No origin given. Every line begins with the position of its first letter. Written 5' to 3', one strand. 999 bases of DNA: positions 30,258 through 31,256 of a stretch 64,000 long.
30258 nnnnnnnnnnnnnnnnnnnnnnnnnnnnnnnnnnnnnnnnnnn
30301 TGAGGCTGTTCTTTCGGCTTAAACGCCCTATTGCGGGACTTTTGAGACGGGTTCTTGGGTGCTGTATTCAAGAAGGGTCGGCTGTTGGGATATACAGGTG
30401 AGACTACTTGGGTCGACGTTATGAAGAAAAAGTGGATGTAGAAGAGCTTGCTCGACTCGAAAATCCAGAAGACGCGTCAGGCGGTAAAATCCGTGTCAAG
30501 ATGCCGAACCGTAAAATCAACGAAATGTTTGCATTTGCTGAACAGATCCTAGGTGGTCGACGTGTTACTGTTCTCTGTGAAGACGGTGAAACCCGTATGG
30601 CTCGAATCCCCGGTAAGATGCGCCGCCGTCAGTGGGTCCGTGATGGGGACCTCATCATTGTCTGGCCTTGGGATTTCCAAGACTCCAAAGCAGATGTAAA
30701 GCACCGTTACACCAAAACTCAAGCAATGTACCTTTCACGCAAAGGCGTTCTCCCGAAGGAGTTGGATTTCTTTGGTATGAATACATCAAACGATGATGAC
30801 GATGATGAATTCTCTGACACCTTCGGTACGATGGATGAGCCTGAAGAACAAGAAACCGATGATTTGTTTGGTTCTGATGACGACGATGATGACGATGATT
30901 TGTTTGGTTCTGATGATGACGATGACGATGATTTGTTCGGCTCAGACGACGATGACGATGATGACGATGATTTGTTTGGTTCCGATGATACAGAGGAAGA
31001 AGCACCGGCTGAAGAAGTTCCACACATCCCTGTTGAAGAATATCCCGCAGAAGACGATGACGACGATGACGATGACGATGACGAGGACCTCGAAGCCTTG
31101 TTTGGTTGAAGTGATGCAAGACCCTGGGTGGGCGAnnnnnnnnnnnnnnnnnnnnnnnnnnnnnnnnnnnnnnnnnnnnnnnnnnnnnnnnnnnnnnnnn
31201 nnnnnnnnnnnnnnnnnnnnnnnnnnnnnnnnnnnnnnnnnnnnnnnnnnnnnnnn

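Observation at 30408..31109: aIF-1A with a 120-residue poly-aspartate '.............' repeat tail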

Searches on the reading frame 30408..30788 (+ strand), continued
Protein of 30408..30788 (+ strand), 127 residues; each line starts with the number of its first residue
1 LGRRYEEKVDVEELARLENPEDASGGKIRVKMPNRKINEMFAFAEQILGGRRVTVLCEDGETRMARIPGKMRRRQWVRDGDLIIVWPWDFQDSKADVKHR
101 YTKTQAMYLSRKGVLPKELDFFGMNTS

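Call 56: find_homologous_proteins(query=P0127, max_evalue=1e-20)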
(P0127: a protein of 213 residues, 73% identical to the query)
Query P0127 (213 aa): 2976 proteins with E <= 1e-20 among 4382 candidates; the best 120 are listed.
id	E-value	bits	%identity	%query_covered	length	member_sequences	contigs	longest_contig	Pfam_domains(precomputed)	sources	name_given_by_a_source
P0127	5.6e-129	446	100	100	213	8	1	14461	PF01176.26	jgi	-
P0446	2.4e-102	359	81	100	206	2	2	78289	PF01176.26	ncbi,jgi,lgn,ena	jgi:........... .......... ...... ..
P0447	5.4e-97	342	77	100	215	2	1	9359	PF01176.26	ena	-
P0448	3.8e-86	306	89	66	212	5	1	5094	PF01176.26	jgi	jgi:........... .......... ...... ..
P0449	6.9e-86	305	70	100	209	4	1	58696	PF01176.26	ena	-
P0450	8.7e-85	302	69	100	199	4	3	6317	PF01176.26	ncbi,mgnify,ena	mgnify:CR=1 FL=1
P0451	1.1e-83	298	71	100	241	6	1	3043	PF01176.26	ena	-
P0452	1.1e-83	298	89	66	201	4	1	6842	PF01176.26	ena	-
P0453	7.9e-83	295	83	71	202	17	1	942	PF01176.26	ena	-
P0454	1.2e-82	295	71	100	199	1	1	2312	PF01176.26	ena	-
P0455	1.4e-82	295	87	66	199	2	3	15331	PF01176.26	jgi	-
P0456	1.6e-82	294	69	100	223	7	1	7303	PF01176.26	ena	-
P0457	1.7e-82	294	87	66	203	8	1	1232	PF01176.26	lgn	-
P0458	1.7e-82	294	70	100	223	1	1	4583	PF01176.26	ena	-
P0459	1.8e-82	294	69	100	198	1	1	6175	PF01176.26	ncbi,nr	ncbi:MAG: translation initiation factor eIF-1A [Candidatus Thalassarchaeum sp.]|nr:translation initi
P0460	2.3e-82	294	88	66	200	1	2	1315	PF01176.26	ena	-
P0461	2.9e-82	294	86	70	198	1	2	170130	PF01176.26,PF05887.17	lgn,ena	-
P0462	3.0e-82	293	90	64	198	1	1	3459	PF01176.26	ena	-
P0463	3.2e-82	293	68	100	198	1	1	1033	PF01176.26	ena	-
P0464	3.6e-82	293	86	68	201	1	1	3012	PF01176.26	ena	-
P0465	4.2e-82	293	87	66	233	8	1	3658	PF01176.26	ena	-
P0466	5.3e-82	293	72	100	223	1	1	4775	PF01176.26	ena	-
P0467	5.5e-82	293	68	100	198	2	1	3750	PF01176.26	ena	-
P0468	6.6e-82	292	76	82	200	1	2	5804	PF01176.26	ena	-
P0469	8.0e-82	292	90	64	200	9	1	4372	PF01176.26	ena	-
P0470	8.3e-82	292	87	66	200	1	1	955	PF01176.26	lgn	-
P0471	1.2e-81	292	88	66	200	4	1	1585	PF01176.26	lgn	-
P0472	1.6e-81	291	69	100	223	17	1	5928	PF01176.26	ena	-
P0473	1.8e-81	291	87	66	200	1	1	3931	PF01176.26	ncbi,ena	-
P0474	2.0e-81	291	86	68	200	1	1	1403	PF01176.26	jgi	-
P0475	2.1e-81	291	70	100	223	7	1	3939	PF01176.26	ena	-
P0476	2.6e-81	290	74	82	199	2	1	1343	PF01176.26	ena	-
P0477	2.8e-81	290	90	64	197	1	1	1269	PF01176.26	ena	-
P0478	2.9e-81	290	87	66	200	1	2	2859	PF01176.26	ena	-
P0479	2.9e-81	290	86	66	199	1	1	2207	PF01176.26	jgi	-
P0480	3.1e-81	290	90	64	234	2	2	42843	PF01176.26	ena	-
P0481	3.1e-81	290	87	66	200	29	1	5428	PF01176.26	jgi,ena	-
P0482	3.2e-81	290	89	63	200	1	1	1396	PF01176.26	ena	-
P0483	3.4e-81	290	87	66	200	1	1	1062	PF01176.26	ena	-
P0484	3.6e-81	290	87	66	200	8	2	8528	PF01176.26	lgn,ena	-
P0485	3.6e-81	290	87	66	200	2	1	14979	PF01176.26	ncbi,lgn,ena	-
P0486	3.8e-81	290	87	66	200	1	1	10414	PF01176.26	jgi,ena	-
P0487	4.2e-81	290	90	64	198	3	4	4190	PF01176.26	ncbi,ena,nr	ncbi:MAG: translation initiation factor eIF-1A [Candidatus Thalassarchaeaceae archaeon]|nr:translati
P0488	4.5e-81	290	82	72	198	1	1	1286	PF01176.26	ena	-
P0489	4.9e-81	290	67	100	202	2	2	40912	PF01176.26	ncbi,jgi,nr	ncbi:MAG: translation initiation factor eIF-1A [Candidatus Thalassarchaeaceae archaeon]|jgi:translat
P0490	5.0e-81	289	86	66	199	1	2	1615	PF01176.26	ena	-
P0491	5.7e-81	289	68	100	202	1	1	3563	PF01176.26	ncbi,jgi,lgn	jgi:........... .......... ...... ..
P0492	5.8e-81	289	87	66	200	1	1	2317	PF01176.26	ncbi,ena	-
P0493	6.1e-81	289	87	66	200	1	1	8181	PF01176.26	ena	-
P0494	6.1e-81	289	69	100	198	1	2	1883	PF01176.26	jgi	jgi:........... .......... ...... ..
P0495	6.1e-81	289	86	66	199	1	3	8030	PF01176.26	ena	-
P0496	6.8e-81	289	87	66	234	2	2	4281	PF01176.26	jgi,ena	-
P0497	8.0e-81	289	87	66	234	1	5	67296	PF01176.26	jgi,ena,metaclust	metaclust:\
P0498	1.1e-80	288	90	63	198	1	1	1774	PF01176.26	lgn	-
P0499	1.1e-80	288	86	66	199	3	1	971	PF01176.26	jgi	jgi:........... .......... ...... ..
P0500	1.1e-80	288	67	100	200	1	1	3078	PF01176.26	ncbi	-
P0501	1.2e-80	288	86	66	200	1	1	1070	PF01176.26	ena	-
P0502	1.3e-80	288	86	68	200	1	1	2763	PF01176.26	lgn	-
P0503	1.9e-80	288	85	68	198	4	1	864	PF01176.26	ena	-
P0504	2.0e-80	288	87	66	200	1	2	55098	PF01176.26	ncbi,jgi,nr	ncbi:MAG TPA: translation initiation factor eIF-1A [Candidatus Thalassarchaeaceae archaeon]|jgi:tran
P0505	2.3e-80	287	87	66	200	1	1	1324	PF01176.26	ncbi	-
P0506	3.5e-80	287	87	66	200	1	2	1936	PF01176.26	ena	-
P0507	3.7e-80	287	89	64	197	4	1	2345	PF01176.26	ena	-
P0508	3.8e-80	287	87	66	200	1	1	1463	PF01176.26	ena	-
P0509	4.0e-80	287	87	65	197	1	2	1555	PF01176.26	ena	-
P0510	5.2e-80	286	85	66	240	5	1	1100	PF01176.26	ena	-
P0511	5.2e-80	286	67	100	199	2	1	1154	PF01176.26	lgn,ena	-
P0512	5.7e-80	286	86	68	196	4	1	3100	PF01176.26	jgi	jgi:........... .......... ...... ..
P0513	6.5e-80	286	67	100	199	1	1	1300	PF01176.26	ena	-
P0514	7.0e-80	286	67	100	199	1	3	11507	PF01176.26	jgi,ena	-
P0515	8.5e-80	285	67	100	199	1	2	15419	PF01176.26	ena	-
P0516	8.9e-80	285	68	100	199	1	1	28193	PF01176.26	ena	-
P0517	9.4e-80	285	87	66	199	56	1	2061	PF01176.26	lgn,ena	-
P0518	1.0e-79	285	86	65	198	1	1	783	PF01176.26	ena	-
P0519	1.0e-79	285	89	66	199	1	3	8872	PF01176.26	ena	-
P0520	1.1e-79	285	85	67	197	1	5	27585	PF01176.26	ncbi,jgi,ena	-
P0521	1.3e-79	285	68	100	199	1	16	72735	PF01176.26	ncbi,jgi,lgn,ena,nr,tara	ncbi:MAG TPA: translation initiation factor eIF-1A [Candidatus Poseidoniales archaeon]|nr:MAG TPA: t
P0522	1.4e-79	285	69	100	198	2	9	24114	PF01176.26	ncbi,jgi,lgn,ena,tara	tara:strand:- start:288 stop:884 length:597 start_codon:yes stop_codon:yes gene_type:complete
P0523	1.4e-79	285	68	100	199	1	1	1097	PF01176.26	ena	-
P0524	1.6e-79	285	87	65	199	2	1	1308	PF01176.26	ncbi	-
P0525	1.7e-79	285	88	63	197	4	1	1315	PF01176.26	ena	-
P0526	1.7e-79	284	87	66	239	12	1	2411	PF01176.26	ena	-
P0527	1.8e-79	284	67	100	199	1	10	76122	PF01176.26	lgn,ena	-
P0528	1.9e-79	284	68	100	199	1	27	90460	PF01176.26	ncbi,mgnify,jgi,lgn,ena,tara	mgnify:FL=1|tara:strand:- start:1885 stop:2484 length:600 start_codon:yes stop_codon:yes gene_type:c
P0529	2.0e-79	284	84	66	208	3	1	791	PF01176.26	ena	-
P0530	2.0e-79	284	70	100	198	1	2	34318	PF01176.26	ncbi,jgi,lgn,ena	-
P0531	2.1e-79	284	85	66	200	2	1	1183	PF01176.26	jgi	-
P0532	2.5e-79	284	69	100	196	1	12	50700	PF01176.26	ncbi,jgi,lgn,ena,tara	tara:strand:+ start:5761 stop:6351 length:591 start_codon:yes stop_codon:yes gene_type:complete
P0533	2.7e-79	284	87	66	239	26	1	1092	PF01176.26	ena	-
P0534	3.0e-79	284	68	100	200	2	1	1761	PF01176.26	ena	-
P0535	3.1e-79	284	69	100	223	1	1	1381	PF01176.26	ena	-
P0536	3.6e-79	283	88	63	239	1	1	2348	PF01176.26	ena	-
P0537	3.7e-79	283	86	65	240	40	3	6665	PF01176.26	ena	-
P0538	3.9e-79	283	68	100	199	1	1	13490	PF01176.26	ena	-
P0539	4.1e-79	283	69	100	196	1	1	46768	PF01176.26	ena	-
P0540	5.0e-79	283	88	63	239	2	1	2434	PF01176.26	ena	-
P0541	5.3e-79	283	67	100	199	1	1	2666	PF01176.26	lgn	-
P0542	6.1e-79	283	89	64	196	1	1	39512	PF01176.26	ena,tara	tara:strand:+ start:72 stop:662 length:591 start_codon:yes stop_codon:yes gene_type:complete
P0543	6.8e-79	283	88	64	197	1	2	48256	PF01176.26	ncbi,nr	ncbi:MAG: translation initiation factor eIF-1A [Candidatus Thermoplasmatota archaeon]|nr:translation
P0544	7.0e-79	282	90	64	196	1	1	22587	PF01176.26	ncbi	-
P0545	7.9e-79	282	69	100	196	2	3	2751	PF01176.26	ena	-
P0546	8.4e-79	282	89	64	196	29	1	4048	PF01176.26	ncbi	-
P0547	1.1e-78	282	87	66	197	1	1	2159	PF01176.26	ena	-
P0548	1.3e-78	282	90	64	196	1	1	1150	PF01176.26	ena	-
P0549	1.3e-78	282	87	65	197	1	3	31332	PF01176.26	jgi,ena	-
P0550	1.5e-78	281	88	65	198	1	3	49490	PF01176.26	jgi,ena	jgi:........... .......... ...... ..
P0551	1.5e-78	281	87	65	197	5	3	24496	PF01176.26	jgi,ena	-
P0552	1.6e-78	281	87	67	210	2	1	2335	PF01176.26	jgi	-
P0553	1.8e-78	281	87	67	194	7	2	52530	PF01176.26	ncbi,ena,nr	ncbi:MAG: translation initiation factor eIF-1A [Candidatus Thalassarchaeaceae archaeon]|nr:translati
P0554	1.9e-78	281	87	66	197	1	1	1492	PF01176.26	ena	-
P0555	2.3e-78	281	87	66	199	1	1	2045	PF01176.26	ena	-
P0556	2.4e-78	281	89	64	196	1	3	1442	PF01176.26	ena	-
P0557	2.5e-78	281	87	66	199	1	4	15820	PF01176.26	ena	-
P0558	2.7e-78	281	90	64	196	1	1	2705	PF01176.26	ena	-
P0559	2.8e-78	281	87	66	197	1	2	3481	PF01176.26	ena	-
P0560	2.8e-78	281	90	64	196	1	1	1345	PF01176.26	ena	-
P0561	2.8e-78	281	89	64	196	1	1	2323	PF01176.26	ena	-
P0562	3.5e-78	280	89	64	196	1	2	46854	PF01176.26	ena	-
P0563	3.6e-78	280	68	100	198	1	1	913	PF01176.26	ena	-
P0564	3.6e-78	280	89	64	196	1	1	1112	PF01176.26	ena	-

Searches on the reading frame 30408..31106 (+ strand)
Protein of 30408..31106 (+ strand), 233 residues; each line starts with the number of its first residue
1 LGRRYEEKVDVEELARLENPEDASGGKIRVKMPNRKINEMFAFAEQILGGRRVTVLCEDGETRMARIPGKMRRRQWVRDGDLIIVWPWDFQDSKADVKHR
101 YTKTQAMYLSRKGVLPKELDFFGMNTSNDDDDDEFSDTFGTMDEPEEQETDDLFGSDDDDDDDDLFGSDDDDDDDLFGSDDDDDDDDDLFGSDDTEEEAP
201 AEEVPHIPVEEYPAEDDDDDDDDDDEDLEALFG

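Call 4: search_protein_families(library=pfam, proteins=[window:30408-31106:+], max_evalue=0.01)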
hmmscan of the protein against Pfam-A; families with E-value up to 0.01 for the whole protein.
window:30408-31106:+ (233 aa): 1 family
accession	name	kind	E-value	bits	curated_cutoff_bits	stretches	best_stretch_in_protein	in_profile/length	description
PF01176.25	eIF-1a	-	8.9e-19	67.3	30.2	1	38-100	1-64/64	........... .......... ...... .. / IF-1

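Call 5: search_protein_families(library=ncbifam, proteins=[window:30408-31106:+], max_evalue=0.01)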
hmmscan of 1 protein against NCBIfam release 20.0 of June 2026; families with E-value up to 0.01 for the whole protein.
window:30408-31106:+ (233 aa): 6 families
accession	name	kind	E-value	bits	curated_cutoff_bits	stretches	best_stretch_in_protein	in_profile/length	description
NF003084.0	PRK04012.1-3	subfamily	2.5e-36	123.7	91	1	25-118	9-103/104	translation initiation factor IF-1A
NF003085.0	PRK04012.1-5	subfamily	4.2e-35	119.9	92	1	22-115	14-107/108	translation initiation factor IF-1A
TIGR00523.1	eIF-1A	equivalog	9.1e-34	115.4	102.9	1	27-116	8-97/98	translation initiation factor eIF-1A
NF003083.0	PRK04012.1-2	subfamily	1.7e-28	98.3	130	1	26-114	6-92/94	translation initiation factor aIF-1A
NF003082.0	PRK04012.1-1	equivalog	2.3e-26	91.6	108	1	31-119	14-102/110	translation initiation factor aIF-1A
NF003086.0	PRK04012.2-2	equivalog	7.3e-24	83.8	202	1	27-118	16-106/116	translation initiation factor IF-1A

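Call 8: find_related_loci(query=window:30408-31106:+, collection=genome_contigs, flank=6000)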
Query window:30408-31106:+ (233 aa) in genome_contigs; peptide patterns used: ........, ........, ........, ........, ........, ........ (x = any residue, [..] = any of these).
600 stretches matched a pattern (row limit reached: there are more); 2 encode a relative of the query (tblastn E <= 1e-3); 2 distinct loci.
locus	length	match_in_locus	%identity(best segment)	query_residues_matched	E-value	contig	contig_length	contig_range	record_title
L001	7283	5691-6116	83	1-143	2e-76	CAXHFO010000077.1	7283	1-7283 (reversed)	MAG TPA_asm: uncultured Candidatus Poseidoniales archaeon isolate SRR12479975_concoct_5 genome assembly, contig: ERZ4874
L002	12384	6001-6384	82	1-127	2e-69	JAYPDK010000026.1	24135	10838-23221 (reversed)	MAG: Candidatus Poseidoniaceae archaeon isolate 139580_S181_vamb_bins.tsv.024 NODE_2008_length_24135_cov_9.278115, whole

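Call 35: search_solved_structures(query=window:30408-31106:+, max_evalue=0.001, show_alignments=4)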
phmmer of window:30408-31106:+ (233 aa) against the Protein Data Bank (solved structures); distinct sequences matched with E-value up to 0.001: 19.
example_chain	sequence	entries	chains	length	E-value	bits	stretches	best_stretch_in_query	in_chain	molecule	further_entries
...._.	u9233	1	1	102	1.6e-26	96.6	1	26-116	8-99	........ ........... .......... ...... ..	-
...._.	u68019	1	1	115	1.7e-23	86.7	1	30-119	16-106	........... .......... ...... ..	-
5jb3_6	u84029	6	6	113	1.7e-23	86.7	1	30-119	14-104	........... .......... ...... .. | aIF1A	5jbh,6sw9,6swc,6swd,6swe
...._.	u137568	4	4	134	2.2e-23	86.3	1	29-119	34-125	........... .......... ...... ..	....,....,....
3wbk_C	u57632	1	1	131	1.6e-17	67.1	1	39-158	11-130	Eukaryotic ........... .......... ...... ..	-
3j80_i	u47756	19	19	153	3.4e-17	66.1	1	35-158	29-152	eIF1A | Eukaryotic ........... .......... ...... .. | Eukaryotic translation initiation factor 4C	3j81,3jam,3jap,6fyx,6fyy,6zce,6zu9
2oqk_A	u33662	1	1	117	1e-15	61.3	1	35-117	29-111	Putative translation initiation factor eIF-1A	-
6gsn_i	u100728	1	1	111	1.5e-15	60.7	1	35-118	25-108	Eukaryotic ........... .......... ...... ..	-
4uer_0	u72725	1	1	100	1.6e-15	60.6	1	38-118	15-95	EIF1A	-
6gsm_i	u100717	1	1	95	1.9e-15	60.3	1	39-118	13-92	Eukaryotic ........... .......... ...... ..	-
9h6y_j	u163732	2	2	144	1.2e-12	51.2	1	39-152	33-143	Eukaryotic translation initiation factor 4C | Eukaryotic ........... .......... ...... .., X-chromosomal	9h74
7tql_4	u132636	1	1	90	1.4e-12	51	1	40-117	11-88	Translation initiation factor eIF1A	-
6yal_j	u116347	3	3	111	1.5e-12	50.9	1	39-118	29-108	eukaryotic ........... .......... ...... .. | Eukaryotic translation initiation factor 4C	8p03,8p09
3zjy_C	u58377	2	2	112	2.4e-12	50.2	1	38-117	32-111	EUKARYOTIC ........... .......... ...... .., X-CHROMOSOMAL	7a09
1d7q_A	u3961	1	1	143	3e-12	49.9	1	39-144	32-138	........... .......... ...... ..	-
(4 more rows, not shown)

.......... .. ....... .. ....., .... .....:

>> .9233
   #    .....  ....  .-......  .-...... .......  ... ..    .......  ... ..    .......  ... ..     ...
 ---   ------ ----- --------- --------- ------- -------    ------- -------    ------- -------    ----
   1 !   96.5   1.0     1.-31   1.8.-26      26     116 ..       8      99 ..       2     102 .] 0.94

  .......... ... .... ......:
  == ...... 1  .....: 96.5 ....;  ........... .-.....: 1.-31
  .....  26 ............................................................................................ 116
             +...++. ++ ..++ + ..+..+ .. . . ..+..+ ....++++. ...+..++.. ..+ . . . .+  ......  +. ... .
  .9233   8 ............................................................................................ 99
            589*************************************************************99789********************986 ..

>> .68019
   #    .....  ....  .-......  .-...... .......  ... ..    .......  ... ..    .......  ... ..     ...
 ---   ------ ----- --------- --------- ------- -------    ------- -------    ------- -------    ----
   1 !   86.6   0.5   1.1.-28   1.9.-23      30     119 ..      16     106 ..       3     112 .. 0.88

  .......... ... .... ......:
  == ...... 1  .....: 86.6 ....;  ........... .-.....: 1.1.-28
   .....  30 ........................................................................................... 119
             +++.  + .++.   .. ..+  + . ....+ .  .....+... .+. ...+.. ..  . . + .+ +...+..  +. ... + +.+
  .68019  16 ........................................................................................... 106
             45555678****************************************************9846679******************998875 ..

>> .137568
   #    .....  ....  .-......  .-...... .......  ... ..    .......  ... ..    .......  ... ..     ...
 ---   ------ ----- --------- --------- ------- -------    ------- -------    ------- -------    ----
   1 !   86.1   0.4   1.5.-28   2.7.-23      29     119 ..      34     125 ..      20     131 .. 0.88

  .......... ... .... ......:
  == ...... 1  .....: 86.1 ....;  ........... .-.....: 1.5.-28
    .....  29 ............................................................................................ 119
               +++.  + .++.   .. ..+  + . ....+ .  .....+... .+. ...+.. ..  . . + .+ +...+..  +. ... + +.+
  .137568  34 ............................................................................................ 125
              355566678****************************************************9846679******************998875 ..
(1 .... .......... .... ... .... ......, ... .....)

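Call 46: predict_structure(alignment_id=A2)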
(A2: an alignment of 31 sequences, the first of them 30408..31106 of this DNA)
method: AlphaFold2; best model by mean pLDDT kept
length: 233 residues; sequences in the alignment: 31
mean_pLDDT: 48.2   pTM: 0.22
mean pLDDT of the five models: 48.2, 47.2, 45.0, 43.2, 42.8
residues with pLDDT >= 90: 0; 70-90: 11; 50-70: 81; < 50: 141
segments of 3 or more residues with pLDDT < 50: 1-99, 141-152, 154-158, 182-188, 191-203
pLDDT, mean of each block of 10 residues (from residue 1): 39 42 34 41 40 39 40 32 33 40 64 69 63 54 45 46 53 55 49 42 59 57 66 69
secondary structure, 60 per line:
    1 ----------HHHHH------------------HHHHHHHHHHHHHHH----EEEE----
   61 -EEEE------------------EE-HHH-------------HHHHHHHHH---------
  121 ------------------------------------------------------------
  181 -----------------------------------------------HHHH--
elements in order: H11-15 H34-48 E53-56 E62-65 H103-111 H228-231

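Call 66: find_related_loci(query=A2, collection=viral_contigs, flank=10000)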
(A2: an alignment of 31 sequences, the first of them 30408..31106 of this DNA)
Query A2 (233 aa) in viral_contigs; peptide patterns used: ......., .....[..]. (x = any residue, [..] = any of these).
118 stretches matched a pattern, but none encodes a relative of the query by tblastn (E <= 1e-3).

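Call 69: list_cluster_members(proteins=[window:30408-31106:+, window:30432-31106:+, P0023, P0271])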
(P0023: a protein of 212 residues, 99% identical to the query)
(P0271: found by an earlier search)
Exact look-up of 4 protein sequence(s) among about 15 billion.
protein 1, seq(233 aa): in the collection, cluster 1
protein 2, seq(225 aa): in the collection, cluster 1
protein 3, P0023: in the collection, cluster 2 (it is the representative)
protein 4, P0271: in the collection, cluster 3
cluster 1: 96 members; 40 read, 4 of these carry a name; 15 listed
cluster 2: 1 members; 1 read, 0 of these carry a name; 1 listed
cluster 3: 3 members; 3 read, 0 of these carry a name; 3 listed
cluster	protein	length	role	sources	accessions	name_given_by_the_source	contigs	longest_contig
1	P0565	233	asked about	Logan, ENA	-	-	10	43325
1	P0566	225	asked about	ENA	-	-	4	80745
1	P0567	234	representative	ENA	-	-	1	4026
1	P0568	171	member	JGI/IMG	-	hypothetical protein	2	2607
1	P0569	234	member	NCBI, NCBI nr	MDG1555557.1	MAG: translation initiation factor eIF-1A [Candidatus Poseidoniaceae archaeon] | translation initiation factor eIF-1A [Candidatus Poseidoniaceae archaeon]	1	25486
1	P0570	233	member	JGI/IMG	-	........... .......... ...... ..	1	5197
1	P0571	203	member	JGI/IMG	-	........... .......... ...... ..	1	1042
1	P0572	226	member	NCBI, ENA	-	-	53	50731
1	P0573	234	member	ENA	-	-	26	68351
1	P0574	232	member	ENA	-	-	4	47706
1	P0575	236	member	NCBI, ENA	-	-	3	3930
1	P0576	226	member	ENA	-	-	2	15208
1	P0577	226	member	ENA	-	-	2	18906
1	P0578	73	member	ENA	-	-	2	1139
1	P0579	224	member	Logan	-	-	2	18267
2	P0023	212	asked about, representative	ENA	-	-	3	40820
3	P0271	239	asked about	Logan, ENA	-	-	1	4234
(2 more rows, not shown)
